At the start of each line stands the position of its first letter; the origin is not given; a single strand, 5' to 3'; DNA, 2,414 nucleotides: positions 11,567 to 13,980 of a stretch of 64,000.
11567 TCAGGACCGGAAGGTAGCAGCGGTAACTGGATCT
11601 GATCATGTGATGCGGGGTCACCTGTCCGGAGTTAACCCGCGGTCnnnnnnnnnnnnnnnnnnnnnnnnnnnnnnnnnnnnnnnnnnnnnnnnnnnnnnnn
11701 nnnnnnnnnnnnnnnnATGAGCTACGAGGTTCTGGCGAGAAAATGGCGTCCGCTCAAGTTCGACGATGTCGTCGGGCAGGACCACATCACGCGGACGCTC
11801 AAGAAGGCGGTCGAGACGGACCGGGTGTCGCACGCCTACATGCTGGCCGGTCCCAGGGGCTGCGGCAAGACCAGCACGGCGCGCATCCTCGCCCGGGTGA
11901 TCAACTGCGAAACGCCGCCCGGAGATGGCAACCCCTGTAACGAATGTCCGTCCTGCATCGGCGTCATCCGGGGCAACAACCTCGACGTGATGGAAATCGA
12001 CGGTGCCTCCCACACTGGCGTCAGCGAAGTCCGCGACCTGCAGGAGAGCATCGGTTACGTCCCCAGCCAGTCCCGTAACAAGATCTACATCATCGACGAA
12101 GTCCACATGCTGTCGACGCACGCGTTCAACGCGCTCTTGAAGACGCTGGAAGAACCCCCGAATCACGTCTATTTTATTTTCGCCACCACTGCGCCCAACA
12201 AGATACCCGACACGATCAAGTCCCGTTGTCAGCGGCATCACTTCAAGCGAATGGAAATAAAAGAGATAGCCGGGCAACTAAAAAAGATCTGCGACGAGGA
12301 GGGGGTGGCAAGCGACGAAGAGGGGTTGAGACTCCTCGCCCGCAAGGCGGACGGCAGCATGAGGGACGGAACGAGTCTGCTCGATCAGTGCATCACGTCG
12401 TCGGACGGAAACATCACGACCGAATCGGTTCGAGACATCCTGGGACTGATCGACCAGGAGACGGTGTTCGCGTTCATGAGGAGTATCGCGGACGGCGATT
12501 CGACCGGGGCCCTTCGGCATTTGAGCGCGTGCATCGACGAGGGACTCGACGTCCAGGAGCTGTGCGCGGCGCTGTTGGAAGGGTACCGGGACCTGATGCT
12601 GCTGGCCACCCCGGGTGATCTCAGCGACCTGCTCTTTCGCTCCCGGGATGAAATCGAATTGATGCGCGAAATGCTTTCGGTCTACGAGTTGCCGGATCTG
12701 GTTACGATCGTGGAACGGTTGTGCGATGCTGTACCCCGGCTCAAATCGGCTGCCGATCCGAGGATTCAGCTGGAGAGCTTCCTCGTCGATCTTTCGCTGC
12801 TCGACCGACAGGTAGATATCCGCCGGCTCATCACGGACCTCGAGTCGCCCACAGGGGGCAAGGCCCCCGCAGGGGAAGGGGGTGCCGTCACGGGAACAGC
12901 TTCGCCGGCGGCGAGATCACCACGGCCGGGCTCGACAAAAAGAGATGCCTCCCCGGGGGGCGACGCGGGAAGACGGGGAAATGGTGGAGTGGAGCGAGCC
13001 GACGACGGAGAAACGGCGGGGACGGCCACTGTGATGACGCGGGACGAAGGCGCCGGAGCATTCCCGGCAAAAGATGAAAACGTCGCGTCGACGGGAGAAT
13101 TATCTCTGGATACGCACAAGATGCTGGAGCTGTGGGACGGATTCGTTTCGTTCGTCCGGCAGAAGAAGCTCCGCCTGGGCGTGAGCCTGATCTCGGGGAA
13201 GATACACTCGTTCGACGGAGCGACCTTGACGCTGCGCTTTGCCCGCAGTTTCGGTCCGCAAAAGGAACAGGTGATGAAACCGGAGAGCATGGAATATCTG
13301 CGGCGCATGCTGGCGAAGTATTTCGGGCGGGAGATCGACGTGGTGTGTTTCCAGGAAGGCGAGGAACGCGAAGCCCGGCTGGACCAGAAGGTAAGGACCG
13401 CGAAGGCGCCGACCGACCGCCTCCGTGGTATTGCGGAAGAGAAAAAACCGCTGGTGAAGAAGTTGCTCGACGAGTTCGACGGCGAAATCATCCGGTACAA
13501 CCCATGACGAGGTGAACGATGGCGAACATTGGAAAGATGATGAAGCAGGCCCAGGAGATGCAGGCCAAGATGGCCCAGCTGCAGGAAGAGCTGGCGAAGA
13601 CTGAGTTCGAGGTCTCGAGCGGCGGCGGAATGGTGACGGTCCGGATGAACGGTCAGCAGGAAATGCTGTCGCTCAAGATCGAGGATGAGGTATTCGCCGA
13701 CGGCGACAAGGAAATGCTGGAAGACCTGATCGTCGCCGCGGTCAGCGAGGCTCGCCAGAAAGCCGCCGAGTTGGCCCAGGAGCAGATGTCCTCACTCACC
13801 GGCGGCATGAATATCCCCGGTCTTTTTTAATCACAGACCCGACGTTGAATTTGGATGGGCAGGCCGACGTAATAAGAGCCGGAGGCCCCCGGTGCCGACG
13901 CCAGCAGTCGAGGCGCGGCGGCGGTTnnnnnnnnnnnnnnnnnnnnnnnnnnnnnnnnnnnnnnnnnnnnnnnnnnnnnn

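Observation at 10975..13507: tRNA-Ser/Ser/Ala cluster followed by a ~275-nt Bacillus-type large SRP RNA directly upstream of dnaX-ybaB-recR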

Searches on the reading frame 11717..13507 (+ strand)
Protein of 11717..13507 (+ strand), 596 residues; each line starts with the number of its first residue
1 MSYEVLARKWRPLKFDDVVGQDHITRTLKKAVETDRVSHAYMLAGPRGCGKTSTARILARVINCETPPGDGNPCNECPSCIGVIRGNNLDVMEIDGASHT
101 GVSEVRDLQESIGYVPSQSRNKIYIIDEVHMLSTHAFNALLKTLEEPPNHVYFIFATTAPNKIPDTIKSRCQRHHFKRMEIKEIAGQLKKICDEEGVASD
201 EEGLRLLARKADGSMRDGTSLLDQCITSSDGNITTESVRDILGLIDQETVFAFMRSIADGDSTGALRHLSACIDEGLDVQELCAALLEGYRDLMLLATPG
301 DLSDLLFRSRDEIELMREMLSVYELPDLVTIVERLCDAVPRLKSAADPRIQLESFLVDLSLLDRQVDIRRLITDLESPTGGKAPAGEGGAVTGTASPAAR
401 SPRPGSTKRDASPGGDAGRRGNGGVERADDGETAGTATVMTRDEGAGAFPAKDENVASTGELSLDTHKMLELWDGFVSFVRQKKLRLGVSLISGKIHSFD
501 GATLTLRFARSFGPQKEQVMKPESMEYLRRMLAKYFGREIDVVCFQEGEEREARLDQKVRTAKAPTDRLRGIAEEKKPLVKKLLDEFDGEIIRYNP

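Call 9: search_protein_families(library=pfam, proteins=[window:11717-13507:+])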
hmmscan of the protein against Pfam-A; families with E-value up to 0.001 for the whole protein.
window:11717-13507:+ (596 aa): 10 families
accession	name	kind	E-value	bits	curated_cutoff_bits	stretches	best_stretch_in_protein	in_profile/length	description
PF13177.12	DNA_pol3_delta2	-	8.8e-43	146.5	27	1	21-179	2-160/161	DNA polymerase III, delta subunit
PF22608.2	DNAX_ATPase_lid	-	9.3e-18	64.2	27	1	183-231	1-49/49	DNA polymerase III clamp loader subunit, ATPase lid domain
PF12169.13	DNA_pol3_gamma3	-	4.4e-15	56.1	24.4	1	233-362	1-134/143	DNA polymerase III subunits gamma and tau domain III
PF00004.35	AAA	-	4.6e-13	50.2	21.2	1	42-176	2-128/131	ATPase family associated with various cellular activities (AAA)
PF05496.18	RuvB_N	-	3.6e-06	27.3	27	1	11-65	2-60/159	Holliday junction DNA helicase RuvB P-loop domain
PF07728.20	AAA_5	-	6e-06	26.7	22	0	42-65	3-27/139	AAA domain (dynein-related subfamily)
PF13604.12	AAA_30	-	0.00022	21.5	27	0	41-152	21-120/191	AAA domain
PF13245.12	AAA_19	-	0.00036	21.2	25.1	0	119-152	89-121/134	AAA domain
PF13401.12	AAA_22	-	0.00043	21.1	27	0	41-156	8-121/130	AAA domain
PF13173.12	AAA_14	-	0.00092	19.7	27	0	39-172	3-112/129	AAA domain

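Call 10: find_related_loci(query=window:11717-13507:+, collection=genome_contigs, flank=3000)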
Query window:11717-13507:+ (596 aa) in genome_contigs; peptide patterns used: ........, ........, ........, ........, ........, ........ (x = any residue, [..] = any of these).
600 stretches matched a pattern (row limit reached: there are more); 600 encode a relative of the query (tblastn E <= 1e-3); the best 80 are kept; 80 distinct loci.
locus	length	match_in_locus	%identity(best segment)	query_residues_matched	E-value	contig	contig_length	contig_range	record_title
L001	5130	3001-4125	46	1-377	6e-103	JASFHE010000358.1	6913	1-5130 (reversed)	MAG: Desulfobacteraceae bacterium isolate D0608M12metaG_Bin_560 D0608M12metaG_FD_scaffold_1008_c1, whole genome shotgun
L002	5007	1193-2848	33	1-593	3e-103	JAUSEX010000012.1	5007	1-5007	MAG: Candidatus Omnitrophota bacterium isolate E14_maxbin.253 E14_k141_300413, whole genome shotgun sequence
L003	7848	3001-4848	36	1-592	1e-102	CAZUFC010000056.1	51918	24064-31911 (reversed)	MAG TPA_asm: uncultured bacterium isolate SRP141376_co4_129 genome assembly, contig: NODE_1169_length_51918_cov_8.391127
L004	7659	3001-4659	34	1-596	1e-101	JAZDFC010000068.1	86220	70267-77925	MAG: bacterium isolate MEGAHIT-group-0.183 k141_9065660, whole genome shotgun sequence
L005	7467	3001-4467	38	1-491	4e-101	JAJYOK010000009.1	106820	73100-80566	MAG: Bacteroidetes bacterium isolate DBS2-5.bin33 NODE_84_length_106820_cov_10.788515, whole genome shotgun sequence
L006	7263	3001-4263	43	1-406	3e-101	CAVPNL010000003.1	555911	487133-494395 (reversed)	MAG: uncultured delta proteobacterium isolate MFD09779.bin.2.131 genome assembly, contig: contig_13951, whole genome sho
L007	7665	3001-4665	34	1-589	2e-100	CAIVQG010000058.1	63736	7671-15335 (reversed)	MAG: uncultured delta proteobacterium isolate AlinenLipids_bin-4002 genome assembly, contig: bin-4002:58/83, whole genom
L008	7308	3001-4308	40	1-443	3e-100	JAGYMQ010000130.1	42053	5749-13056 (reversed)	MAG: Candidatus Cloacimonadota bacterium isolate M55B123 k51_662529_flag_0_multi_348.8540_len_42053, whole genome shotgu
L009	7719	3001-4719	36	2-596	1e-99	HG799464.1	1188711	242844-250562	Gemmata sp. IIL30 genomic scaffold, scaffold00003, whole genome shotgun sequence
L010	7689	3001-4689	35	1-508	1e-99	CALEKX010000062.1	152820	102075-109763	MAG TPA_asm: uncultured Phycisphaerales bacterium isolate SRR5251193_bin.28_CONCOCT_v1.1_MAG genome assembly, contig: ER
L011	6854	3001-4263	43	1-415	6e-99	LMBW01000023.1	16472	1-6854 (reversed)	Fredinandcohnia humi strain DSM 16318 Scaffold23, whole genome shotgun sequence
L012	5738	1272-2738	36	3-512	8e-99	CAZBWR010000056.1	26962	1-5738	MAG TPA_asm: uncultured Chitinophagales bacterium isolate SRP287453_co1_248 genome assembly, contig: NODE_3027_length_26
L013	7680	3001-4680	31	2-590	3e-98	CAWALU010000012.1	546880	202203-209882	MAG: uncultured Bacteroidetes bacterium isolate MFD01721.bin.1.252 genome assembly, contig: contig_39544, whole genome s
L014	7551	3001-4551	33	1-562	1e-97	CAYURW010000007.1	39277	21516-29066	MAG TPA_asm: uncultured Clostridiaceae bacterium isolate SRP192927_co1_996 genome assembly, contig: NODE_1549_length_392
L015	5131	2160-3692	34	1-542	8e-98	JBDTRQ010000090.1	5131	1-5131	MAG: Ignavibacteriota bacterium isolate cluster3_bin.250 NODE_91835_length_5131_cov_5.518519, whole genome shotgun seque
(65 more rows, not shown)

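Call 44: find_homologous_proteins(query=window:11717-13507:+, max_evalue=1e-60)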
Query window:11717-13507:+ (596 aa): 7957 proteins with E <= 1e-60 among 8000 candidates; the best 120 are listed.
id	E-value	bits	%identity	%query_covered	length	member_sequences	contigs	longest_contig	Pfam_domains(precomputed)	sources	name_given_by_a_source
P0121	0.0e+0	1248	93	100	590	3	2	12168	PF12169.14,PF00004.36,PF22608.3,PF05496.19,PF13177.13,PF07728.21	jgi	-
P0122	0.0e+0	1156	87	100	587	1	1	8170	PF12169.14,PF00004.36,PF22608.3,PF05496.19,PF13177.13,PF07728.21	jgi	jgi:DNA polymerase-3 subunit gamma/tau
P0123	6.3e-287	971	72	100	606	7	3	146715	PF12169.14,PF13245.13,PF00004.36,PF22608.3,PF05496.19,PF13177.13,PF07728.21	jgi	jgi:DNA polymerase-3 subunit gamma/tau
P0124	3.3e-276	935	71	100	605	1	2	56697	PF12169.14,PF00004.36,PF22608.3,PF05496.19,PF13177.13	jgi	jgi:DNA polymerase-3 subunit gamma/tau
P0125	7.2e-276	934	70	100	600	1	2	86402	PF12169.14,PF00004.36,PF22608.3,PF05496.19,PF13177.13,PF07728.21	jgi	jgi:DNA polymerase-3 subunit gamma/tau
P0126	2.3e-275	933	71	100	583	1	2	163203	PF12169.14,PF00004.36,PF22608.3,PF05496.19,PF13177.13,PF07728.21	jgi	jgi:DNA polymerase-3 subunit gamma/tau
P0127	2.0e-274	930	71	100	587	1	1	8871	PF12169.14,PF00004.36,PF22608.3,PF05496.19,PF13177.13,PF07728.21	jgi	jgi:DNA polymerase-3 subunit gamma/tau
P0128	5.1e-274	928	73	100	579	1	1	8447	PF12169.14,PF00004.36,PF22608.3,PF05496.19,PF13177.13,PF07728.21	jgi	jgi:DNA polymerase-3 subunit gamma/tau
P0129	3.8e-272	922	71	100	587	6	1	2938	PF12169.14,PF00004.36,PF22608.3,PF05496.19,PF13177.13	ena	-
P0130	5.2e-272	922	71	100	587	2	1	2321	PF12169.14,PF00004.36,PF22608.3,PF13177.13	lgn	-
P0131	1.2e-271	920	71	100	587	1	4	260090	PF12169.14,PF13604.13,PF00004.36,PF22608.3,PF05496.19,PF13177.13,PF07728.21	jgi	jgi:DNA polymerase-3 subunit gamma/tau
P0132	6.5e-271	918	69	100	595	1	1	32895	PF12169.14,PF00004.36,PF22608.3,PF05496.19,PF13177.13,PF07728.21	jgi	jgi:DNA polymerase-3 subunit gamma/tau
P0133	7.6e-270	914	70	100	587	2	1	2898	PF12169.14,PF00004.36,PF22608.3,PF05496.19,PF13177.13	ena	-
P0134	1.2e-266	904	71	100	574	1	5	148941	PF12169.14,PF00004.36,PF22608.3,PF05496.19,PF13177.13,PF07728.21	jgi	jgi:DNA polymerase-3 subunit gamma/tau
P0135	2.8e-266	903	69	100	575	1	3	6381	PF12169.14,PF00004.36,PF22608.3,PF05496.19,PF13177.13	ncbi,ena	-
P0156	2.6e-233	794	63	100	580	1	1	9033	PF12169.14,PF00004.36,PF22608.3,PF05496.19,PF13177.13,PF07728.21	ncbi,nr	ncbi:MAG TPA: DNA polymerase III subunit gamma/tau [Candidatus Krumholzibacteria bacterium]|nr:DNA p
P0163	2.2e-232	791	59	100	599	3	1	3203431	PF12169.14,PF13604.13,PF00004.36,PF22608.3,PF05496.19,PF13177.13,PF07728.21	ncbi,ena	-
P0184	1.2e-228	778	62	100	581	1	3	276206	PF12169.14,PF00004.36,PF22608.3,PF05496.19,PF13177.13,PF07728.21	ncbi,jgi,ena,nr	ncbi:MAG: DNA polymerase III subunit gamma/tau [Candidatus Krumholzibacteria bacterium]|nr:DNA polym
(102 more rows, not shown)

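Call 45: find_encoding_contigs(protein=P0184, flank=1500, max_places=1)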
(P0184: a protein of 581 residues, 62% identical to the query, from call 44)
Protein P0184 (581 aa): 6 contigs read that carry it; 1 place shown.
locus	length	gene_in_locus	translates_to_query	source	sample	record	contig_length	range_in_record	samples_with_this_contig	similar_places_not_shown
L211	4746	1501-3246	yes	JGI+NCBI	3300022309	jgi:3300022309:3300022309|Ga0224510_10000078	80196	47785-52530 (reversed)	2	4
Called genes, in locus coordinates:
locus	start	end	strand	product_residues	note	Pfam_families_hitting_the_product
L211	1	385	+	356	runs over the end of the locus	-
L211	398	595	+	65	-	PF06945:DUF1289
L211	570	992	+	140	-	PF03061:4HBT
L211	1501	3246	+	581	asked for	PF05496:RuvB_N (faint), PF13177:DNA_pol3_delta2, PF00004:AAA, PF07728:AAA_5 (faint), PF22608:DNAX_ATPase_lid, PF12169:DNA_pol3_gamma3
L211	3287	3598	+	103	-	PF02575:YbaB_DNA_bd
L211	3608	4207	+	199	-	PF21176:RecR_HhH, PF02132:RecR_ZnF (weak), PF13662:Toprim_4, PF01751:Toprim, PF21175:RecR_C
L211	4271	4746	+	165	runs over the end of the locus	PF03259:Robl_LC7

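Call 46: find_encoding_contigs(protein=P0156, flank=1500, max_places=1)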
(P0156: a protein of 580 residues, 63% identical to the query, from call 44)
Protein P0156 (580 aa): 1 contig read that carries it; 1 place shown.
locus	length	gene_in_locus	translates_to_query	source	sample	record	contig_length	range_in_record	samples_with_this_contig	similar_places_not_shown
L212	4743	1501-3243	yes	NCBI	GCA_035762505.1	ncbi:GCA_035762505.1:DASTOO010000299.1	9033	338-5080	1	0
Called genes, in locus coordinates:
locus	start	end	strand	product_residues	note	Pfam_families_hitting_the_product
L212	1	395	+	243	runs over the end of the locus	?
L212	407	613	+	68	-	PF06945:DUF1289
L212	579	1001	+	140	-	PF03061:4HBT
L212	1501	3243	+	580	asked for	PF05496:RuvB_N (faint), PF13177:DNA_pol3_delta2, PF00004:AAA, PF07728:AAA_5 (faint), PF22608:DNAX_ATPase_lid, PF12169:DNA_pol3_gamma3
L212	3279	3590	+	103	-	PF02575:YbaB_DNA_bd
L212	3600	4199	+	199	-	PF21176:RecR_HhH, PF13662:Toprim_4, PF01751:Toprim, PF21175:RecR_C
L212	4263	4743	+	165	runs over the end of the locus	PF03259:Robl_LC7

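Call 47: find_encoding_contigs(protein=P0163, flank=1500, max_places=1)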
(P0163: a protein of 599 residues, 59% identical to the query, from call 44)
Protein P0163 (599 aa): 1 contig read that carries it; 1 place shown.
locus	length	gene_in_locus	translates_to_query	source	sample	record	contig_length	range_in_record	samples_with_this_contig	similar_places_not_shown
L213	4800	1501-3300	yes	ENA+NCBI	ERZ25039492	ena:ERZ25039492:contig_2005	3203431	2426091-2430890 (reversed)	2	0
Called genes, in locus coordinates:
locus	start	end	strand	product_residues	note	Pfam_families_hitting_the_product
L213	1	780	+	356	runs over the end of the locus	-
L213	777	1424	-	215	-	-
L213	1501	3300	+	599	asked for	PF05496:RuvB_N (faint), PF13177:DNA_pol3_delta2, PF13604:AAA_30 (faint), PF00004:AAA, PF07728:AAA_5 (faint), PF22608:DNAX_ATPase_lid, PF12169:DNA_pol3_gamma3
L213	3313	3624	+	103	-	PF02575:YbaB_DNA_bd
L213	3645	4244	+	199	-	PF21176:RecR_HhH, PF02132:RecR_ZnF (weak), PF13662:Toprim_4, PF01751:Toprim, PF21175:RecR_C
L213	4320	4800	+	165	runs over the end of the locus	PF03259:Robl_LC7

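Call 48: find_encoding_contigs(protein=P0121, flank=1500, max_places=2)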
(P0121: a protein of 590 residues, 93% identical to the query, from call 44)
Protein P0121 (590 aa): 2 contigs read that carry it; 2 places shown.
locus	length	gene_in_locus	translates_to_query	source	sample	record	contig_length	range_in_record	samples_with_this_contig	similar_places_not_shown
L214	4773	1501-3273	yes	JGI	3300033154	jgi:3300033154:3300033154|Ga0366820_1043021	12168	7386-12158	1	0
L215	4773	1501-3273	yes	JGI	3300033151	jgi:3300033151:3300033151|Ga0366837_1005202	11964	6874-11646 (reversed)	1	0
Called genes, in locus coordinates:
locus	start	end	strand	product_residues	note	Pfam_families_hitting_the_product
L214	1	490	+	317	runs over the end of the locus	-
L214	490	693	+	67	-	-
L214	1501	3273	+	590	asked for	PF05496:RuvB_N (faint), PF13177:DNA_pol3_delta2, PF00004:AAA, PF07728:AAA_5 (faint), PF22608:DNAX_ATPase_lid, PF12169:DNA_pol3_gamma3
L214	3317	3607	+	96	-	PF02575:YbaB_DNA_bd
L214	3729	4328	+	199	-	PF21176:RecR_HhH, PF02132:RecR_ZnF (faint), PF13662:Toprim_4, PF01751:Toprim, PF21175:RecR_C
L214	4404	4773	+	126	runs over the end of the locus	?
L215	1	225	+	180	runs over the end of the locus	?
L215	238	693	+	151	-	PF00383:dCMP_cyt_deam_1, PF14437:MafB19-deam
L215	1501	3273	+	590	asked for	PF05496:RuvB_N (faint), PF13177:DNA_pol3_delta2, PF00004:AAA, PF07728:AAA_5 (faint), PF22608:DNAX_ATPase_lid, PF12169:DNA_pol3_gamma3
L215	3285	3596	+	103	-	PF02575:YbaB_DNA_bd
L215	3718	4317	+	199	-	PF21176:RecR_HhH, PF02132:RecR_ZnF (faint), PF13662:Toprim_4, PF01751:Toprim, PF21175:RecR_C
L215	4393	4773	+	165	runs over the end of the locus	PF03259:Robl_LC7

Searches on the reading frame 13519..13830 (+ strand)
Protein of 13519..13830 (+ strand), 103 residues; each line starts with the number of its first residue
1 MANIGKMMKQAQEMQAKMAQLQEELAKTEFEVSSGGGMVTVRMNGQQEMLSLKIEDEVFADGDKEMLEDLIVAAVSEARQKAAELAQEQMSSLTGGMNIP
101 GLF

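Call 9: search_protein_families(library=pfam, proteins=[window:13519-13830:+])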
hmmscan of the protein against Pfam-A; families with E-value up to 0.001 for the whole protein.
window:13519-13830:+ (103 aa): 1 family
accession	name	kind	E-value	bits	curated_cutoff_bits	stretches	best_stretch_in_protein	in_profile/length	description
PF02575.21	YbaB_DNA_bd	-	8.8e-35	119.2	25.5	1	8-98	1-91/91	YbaB/EbfC DNA-binding family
